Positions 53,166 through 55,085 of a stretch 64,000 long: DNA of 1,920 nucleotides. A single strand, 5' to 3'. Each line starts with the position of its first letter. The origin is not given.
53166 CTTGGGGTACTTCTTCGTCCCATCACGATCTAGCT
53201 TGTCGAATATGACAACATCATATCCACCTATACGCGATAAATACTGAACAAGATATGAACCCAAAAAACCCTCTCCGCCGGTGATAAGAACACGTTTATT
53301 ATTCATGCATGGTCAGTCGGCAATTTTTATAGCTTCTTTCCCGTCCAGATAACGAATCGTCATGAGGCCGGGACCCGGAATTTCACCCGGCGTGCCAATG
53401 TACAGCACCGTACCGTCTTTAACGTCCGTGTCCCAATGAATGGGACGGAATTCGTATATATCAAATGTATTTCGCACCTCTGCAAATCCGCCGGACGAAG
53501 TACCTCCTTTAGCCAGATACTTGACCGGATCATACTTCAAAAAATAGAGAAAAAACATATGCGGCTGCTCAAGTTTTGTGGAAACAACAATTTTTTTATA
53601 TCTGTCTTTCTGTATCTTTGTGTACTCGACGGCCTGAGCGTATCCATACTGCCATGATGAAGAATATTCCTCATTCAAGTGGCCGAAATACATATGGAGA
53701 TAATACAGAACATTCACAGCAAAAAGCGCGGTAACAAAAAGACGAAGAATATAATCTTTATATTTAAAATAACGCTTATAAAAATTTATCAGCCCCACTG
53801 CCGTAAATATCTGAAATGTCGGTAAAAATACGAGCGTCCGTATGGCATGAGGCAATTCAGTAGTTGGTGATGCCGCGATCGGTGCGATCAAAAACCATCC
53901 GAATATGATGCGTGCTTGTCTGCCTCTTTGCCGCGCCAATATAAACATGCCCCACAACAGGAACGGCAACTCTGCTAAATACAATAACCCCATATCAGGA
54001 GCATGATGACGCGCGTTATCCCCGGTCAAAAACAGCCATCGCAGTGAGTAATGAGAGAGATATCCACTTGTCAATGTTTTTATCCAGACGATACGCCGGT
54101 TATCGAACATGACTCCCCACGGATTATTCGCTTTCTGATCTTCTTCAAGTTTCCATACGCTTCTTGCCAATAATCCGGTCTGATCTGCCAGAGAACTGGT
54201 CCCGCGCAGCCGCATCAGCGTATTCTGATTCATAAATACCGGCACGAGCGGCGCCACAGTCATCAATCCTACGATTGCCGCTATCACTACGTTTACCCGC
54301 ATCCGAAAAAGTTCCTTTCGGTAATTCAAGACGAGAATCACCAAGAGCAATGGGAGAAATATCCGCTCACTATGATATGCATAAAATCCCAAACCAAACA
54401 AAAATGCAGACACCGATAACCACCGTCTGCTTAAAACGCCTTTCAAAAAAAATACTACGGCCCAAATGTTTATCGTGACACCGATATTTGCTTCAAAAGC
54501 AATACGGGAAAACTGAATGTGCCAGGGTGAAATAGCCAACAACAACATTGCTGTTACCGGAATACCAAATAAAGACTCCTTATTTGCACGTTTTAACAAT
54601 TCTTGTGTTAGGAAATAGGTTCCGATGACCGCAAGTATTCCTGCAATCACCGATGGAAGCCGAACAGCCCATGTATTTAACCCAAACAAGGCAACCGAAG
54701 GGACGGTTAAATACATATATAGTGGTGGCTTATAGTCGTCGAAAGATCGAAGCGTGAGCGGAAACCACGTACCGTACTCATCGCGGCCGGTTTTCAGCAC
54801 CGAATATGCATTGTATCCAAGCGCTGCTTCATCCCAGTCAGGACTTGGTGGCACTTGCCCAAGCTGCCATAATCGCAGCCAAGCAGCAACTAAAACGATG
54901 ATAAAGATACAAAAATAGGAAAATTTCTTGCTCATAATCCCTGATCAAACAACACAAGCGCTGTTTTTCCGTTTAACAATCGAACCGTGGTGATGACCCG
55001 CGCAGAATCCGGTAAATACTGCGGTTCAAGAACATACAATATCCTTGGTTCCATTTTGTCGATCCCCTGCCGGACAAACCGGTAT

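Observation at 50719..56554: Tandem triplet (plus a fourth copy at 63220) of ArnT/PMT-like paralogs sharing a 'WDEA-x-GYNAYS' loop motif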

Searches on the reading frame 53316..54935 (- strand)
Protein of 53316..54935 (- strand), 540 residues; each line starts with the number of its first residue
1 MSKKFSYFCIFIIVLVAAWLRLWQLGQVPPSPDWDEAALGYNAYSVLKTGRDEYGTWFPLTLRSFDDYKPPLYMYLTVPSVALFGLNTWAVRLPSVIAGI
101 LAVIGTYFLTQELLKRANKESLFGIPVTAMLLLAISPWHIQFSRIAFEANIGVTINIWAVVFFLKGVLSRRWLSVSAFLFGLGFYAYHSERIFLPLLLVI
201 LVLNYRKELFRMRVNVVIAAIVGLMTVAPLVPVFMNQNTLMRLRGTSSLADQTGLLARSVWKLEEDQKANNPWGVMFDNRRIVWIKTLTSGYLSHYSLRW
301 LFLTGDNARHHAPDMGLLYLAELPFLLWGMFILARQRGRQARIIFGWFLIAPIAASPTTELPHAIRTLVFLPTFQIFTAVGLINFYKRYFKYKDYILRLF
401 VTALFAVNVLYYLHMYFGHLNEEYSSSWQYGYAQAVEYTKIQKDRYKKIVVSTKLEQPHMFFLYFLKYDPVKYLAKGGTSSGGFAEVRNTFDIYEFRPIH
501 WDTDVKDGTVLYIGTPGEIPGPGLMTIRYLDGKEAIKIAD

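Call 5: search_protein_families(library=pfam, proteins=[window:53316-54935:-], max_evalue=0.01)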
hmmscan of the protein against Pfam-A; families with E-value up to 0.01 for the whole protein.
window:53316-54935:- (540 aa): 1 family
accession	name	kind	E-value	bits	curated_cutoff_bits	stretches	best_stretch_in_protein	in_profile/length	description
PF13231.12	PMT_2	-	4.5e-14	53.4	26.1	1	69-231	2-158/160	Dolichyl-phosphate-mannose-protein mannosyltransferase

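Call 9: search_protein_families(library=ncbifam, proteins=[window:53316-54935:-], max_evalue=0.01)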
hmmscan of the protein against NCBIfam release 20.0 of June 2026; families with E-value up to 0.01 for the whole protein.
window:53316-54935:- (540 aa): 1 family
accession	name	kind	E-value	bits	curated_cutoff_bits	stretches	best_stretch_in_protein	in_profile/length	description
TIGR03663.1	TIGR03663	subfamily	3.3e-11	42.9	126.25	1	9-212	3-190/435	flippase activity-associated protein Agl23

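Call 10: search_solved_structures(query=window:53316-54935:-, max_evalue=1, show_alignments=2)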
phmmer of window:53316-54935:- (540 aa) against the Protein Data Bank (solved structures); distinct sequences matched with E-value up to 1: 1.
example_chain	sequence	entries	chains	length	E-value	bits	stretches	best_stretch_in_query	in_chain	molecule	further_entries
6el2_A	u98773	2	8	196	0.089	14.9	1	379-468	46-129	Transcriptional regulator TetR family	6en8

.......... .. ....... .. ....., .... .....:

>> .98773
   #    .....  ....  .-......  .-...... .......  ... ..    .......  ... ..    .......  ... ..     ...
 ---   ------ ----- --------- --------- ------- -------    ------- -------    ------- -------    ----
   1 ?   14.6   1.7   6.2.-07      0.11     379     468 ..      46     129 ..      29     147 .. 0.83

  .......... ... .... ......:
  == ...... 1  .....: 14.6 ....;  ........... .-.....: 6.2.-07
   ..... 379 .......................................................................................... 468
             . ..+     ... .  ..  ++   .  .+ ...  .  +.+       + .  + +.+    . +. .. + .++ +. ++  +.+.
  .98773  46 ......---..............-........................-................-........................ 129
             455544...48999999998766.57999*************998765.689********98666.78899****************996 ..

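Call 11: find_homologous_proteins(query=window:53316-54935:-, max_evalue=0.00001)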
Query window:53316-54935:- (540 aa): 5617 proteins with E <= 0.00001 among 8000 candidates; the best 120 are listed.
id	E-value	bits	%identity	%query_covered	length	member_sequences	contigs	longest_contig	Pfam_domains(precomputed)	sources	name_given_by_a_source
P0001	0.0e+0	1234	100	100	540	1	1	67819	PF13231.13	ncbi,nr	ncbi:glycosyltransferase family 39 protein [Candidatus Gottesmanbacteria bacterium]|nr:glycosyltrans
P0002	0.0e+0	1032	84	100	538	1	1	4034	PF13231.13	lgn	-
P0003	5.1e-292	988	80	100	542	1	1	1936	PF13231.13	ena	-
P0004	7.1e-285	964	79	98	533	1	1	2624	PF13231.13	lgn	-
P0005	3.0e-277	939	75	100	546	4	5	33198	PF13231.13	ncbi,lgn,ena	-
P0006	9.3e-271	918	75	98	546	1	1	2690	PF13231.13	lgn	-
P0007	3.1e-264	896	73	98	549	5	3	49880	PF13231.13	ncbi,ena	-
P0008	4.9e-259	879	72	98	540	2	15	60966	PF13231.13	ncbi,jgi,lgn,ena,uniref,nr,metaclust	ncbi:MAG: hypothetical protein UY16_C0001G0021 [Candidatus Gottesmanbacteria bacterium GW2011_GWA2_4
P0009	2.1e-258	877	72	98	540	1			PF13231.13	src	-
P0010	5.2e-258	876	70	100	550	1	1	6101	PF13231.13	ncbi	-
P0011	9.4e-257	871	71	99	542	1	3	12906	PF13231.13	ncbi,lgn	-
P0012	3.1e-256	870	69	100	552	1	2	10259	PF13231.13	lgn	-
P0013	2.1e-254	864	72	96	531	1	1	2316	PF02366.25,PF13231.13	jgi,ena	-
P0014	5.3e-254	862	72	98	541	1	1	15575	PF13231.13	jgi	-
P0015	5.4e-254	862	70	99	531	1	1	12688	PF02366.25,PF13231.13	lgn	-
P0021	1.9e-251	854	71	99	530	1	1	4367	PF02516.21,PF13231.13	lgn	-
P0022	4.2e-251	853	68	100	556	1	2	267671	PF13231.13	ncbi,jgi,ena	-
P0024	1.3e-250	851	71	96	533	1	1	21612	PF02516.21,PF13231.13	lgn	-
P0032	1.3e-246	838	69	98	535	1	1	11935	PF02516.21,PF13231.13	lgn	-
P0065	1.5e-233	795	66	99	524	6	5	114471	PF02366.25,PF13231.13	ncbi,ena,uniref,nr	ncbi:MAG: hypothetical protein UU34_C0020G0005 [Candidatus Curtissbacteria bacterium GW2011_GWA1_41_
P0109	7.3e-223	760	62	99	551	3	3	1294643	PF13231.13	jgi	jgi:4-amino-4-deoxy-L-arabinose transferase-like glycosyltransferase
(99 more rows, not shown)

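Call 12: find_encoding_contigs(protein=P0001, flank=10000, max_places=3)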
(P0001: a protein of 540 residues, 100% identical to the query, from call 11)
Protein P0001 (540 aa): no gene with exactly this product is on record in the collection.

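Call 13: find_encoding_contigs(protein=P0008, flank=10000, max_places=3)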
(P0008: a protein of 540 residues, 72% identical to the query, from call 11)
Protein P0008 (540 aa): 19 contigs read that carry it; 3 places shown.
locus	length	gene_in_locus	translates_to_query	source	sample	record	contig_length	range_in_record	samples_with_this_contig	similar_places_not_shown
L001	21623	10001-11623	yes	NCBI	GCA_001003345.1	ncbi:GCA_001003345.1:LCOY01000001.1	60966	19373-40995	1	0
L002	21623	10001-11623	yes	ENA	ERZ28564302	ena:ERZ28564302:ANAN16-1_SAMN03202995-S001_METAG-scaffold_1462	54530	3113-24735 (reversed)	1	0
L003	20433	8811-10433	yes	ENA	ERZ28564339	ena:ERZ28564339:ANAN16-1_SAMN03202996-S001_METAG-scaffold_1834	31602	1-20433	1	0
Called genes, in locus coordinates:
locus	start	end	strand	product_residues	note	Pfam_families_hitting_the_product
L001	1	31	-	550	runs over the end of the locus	PF10131:PTPS_related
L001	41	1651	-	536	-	PF02366:PMT, PF13231:PMT_2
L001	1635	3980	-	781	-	PF09586:YfhO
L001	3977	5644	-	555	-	-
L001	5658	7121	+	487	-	-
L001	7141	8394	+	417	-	PF09594:GT87, PF13231:PMT_2 (weak)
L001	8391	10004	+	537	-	PF02366:PMT, PF13231:PMT_2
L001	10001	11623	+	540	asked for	PF13231:PMT_2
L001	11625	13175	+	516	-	PF13231:PMT_2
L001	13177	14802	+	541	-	PF10131:PTPS_related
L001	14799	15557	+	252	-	PF00535:Glycos_transf_2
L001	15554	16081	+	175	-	-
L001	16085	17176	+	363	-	-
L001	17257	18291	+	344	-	PF26314:MptA_B_family, PF09594:GT87 (weak)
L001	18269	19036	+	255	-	PF10060:DUF2298 (weak)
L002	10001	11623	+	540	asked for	PF13231:PMT_2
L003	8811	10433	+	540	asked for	PF13231:PMT_2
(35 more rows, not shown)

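Call 14: find_encoding_contigs(protein=P0022, flank=10000, max_places=2)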
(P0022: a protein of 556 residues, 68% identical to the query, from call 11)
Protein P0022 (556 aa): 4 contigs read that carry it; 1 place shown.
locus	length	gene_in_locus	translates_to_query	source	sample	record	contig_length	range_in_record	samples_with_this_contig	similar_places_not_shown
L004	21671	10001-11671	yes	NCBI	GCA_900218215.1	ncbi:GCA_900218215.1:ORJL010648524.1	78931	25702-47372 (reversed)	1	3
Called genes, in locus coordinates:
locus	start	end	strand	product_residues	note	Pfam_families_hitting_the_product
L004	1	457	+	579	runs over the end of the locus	PF02366:PMT, PF13231:PMT_2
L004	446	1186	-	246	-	PF00535:Glycos_transf_2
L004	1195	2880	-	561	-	PF13231:PMT_2 (weak)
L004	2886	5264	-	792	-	PF09586:YfhO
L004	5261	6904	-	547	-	-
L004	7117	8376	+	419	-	PF09594:GT87 (weak)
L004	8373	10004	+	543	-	PF02366:PMT (weak), PF13231:PMT_2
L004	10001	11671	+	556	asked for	PF13231:PMT_2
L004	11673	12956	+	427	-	PF13231:PMT_2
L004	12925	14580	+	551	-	PF13231:PMT_2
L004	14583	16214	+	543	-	-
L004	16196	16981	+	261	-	PF00535:Glycos_transf_2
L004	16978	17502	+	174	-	-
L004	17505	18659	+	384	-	-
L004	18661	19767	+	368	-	PF26314:MptA_B_family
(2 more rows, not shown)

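Call 19: find_encoding_contigs(protein=P0065, flank=10000, max_places=1)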
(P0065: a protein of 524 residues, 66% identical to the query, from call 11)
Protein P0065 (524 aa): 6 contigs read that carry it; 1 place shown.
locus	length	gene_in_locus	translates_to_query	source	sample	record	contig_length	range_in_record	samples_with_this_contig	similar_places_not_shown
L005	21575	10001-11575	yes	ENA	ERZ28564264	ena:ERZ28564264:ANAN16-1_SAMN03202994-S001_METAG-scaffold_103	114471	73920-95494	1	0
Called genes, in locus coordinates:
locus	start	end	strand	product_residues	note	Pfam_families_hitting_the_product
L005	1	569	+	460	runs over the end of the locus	-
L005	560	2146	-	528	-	PF02366:PMT, PF13231:PMT_2 (weak)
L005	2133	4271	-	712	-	PF09586:YfhO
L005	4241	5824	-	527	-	-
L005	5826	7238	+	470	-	-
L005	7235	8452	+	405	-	PF13231:PMT_2 (weak)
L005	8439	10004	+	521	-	PF02366:PMT, PF13231:PMT_2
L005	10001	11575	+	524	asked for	PF02366:PMT, PF13231:PMT_2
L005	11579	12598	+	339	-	PF01073:3Beta_HSD, PF01370:Epimerase, PF04321:RmlD_sub_bind, PF16363:GDP_Man_Dehyd, PF02719:Polysacc_synt_2 (weak), PF07993:NAD_binding_4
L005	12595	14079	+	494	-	PF13231:PMT_2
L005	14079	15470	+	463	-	-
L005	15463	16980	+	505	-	PF09586:YfhO (faint)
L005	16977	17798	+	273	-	PF00535:Glycos_transf_2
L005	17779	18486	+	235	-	PF03848:TehB (weak), PF13489:Methyltransf_23, PF01209:Ubie_methyltran, PF08003:Methyltransf_9 (weak), PF13847:Methyltransf_31, PF08241:Methyltransf_11, PF08242:Methyltransf_12, PF13649:Methyltransf_25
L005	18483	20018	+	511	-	-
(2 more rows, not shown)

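Call 20: find_encoding_contigs(protein=P0109, flank=10000, max_places=1)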
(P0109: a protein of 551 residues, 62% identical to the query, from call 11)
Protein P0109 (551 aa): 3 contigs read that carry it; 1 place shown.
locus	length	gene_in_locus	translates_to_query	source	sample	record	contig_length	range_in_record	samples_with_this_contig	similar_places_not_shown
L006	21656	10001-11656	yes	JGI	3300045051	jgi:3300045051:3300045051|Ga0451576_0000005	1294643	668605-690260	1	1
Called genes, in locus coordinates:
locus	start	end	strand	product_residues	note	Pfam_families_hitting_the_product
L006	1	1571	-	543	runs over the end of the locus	PF02366:PMT, PF13231:PMT_2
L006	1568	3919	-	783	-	PF09586:YfhO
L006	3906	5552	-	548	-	PF10131:PTPS_related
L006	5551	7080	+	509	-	-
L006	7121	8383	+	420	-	PF05208:ALG3 (weak), PF09594:GT87 (weak), PF03155:Alg6_Alg8 (weak)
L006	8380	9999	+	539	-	PF02366:PMT, PF13231:PMT_2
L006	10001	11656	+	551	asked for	PF13231:PMT_2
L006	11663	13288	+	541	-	-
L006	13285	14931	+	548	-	-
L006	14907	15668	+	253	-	PF00535:Glycos_transf_2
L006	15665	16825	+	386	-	-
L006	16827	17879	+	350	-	PF13439:Glyco_transf_4, PF13579:Glyco_trans_4_4, PF00534:Glycos_transf_1, PF13692:Glyco_trans_1_4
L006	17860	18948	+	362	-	PF04188:Mannosyl_trans2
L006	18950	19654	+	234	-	PF00535:Glycos_transf_2, PF10111:Glyco_tranf_2_2 (weak), PF13641:Glyco_tranf_2_3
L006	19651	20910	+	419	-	-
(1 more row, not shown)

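Call 23: search_solved_structures(query=A2, max_evalue=1, show_alignments=3)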
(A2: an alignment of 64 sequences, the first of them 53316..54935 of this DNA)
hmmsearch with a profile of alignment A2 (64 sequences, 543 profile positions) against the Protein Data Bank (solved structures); distinct sequences matched with E-value up to 1: 1.
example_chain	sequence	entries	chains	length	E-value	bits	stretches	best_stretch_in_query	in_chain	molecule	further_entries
5ezm_A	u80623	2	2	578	0.019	17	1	69-231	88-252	4-amino-4-deoxy-L-arabinose transferase or related glycosyltransferases of PMT family | 4-amino-4-deoxy-L-arabinose (L-Ara4N) transferase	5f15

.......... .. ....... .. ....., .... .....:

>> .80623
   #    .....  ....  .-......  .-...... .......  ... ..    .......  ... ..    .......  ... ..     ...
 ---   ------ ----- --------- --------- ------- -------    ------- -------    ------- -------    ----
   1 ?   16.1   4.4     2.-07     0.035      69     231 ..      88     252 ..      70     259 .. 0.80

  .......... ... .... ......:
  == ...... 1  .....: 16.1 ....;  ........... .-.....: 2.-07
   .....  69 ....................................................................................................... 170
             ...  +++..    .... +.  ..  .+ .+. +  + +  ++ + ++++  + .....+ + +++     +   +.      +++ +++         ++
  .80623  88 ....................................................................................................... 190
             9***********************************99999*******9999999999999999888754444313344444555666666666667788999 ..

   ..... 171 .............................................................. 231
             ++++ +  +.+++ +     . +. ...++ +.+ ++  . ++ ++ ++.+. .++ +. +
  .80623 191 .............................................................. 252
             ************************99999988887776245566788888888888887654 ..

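Call 35: predict_structure(alignment_id=A2)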
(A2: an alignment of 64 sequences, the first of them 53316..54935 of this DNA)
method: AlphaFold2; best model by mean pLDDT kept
length: 540 residues; sequences in the alignment: 64
mean_pLDDT: 84.0   pTM: 0.87
mean pLDDT of the five models: 84.0, 83.7, 83.5, 82.2, 80.3
residues with pLDDT >= 90: 266; 70-90: 178; 50-70: 82; < 50: 14
segments of 3 or more residues with pLDDT < 50: 245-247, 249-252, 358-361
pLDDT, mean of each block of 10 residues (from residue 1): 86 96 76 85 94 83 58 88 94 93 97 78 86 91 78 94 92 95 81 91 97 95 89 66 51 57 76 70 72 82 71 75 96 93 95 63 67 95 89 79 92 87 80 93 94 87 94 85 57 91 92 92 87 92
secondary structure, 60 per line:
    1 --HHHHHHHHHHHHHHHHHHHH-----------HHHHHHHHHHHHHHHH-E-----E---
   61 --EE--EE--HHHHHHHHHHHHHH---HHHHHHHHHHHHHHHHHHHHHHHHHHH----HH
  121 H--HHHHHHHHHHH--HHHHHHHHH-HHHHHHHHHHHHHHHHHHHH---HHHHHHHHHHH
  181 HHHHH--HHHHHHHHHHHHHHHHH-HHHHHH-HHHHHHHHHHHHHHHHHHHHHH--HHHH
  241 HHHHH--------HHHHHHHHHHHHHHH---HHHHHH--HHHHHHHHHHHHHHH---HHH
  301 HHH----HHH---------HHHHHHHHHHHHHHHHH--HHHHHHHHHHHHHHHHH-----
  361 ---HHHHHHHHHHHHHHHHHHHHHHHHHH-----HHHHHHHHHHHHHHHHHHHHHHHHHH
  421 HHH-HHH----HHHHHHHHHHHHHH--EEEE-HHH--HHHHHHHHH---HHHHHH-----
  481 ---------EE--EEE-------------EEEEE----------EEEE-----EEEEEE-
elements in order: H3-22 H34-49 H71-84 H88-114 H124-134 H137-145 H147-166 H170-185 H188-204 H206-211 H213-234 H237-245 H254-268 H272-277 H280-294 H298-303 H320-336 H339-355 H364-389 H395-423 H432-445 E448-451 H458-466 H470-475 E494-496 E510-514 E525-528 E534-539
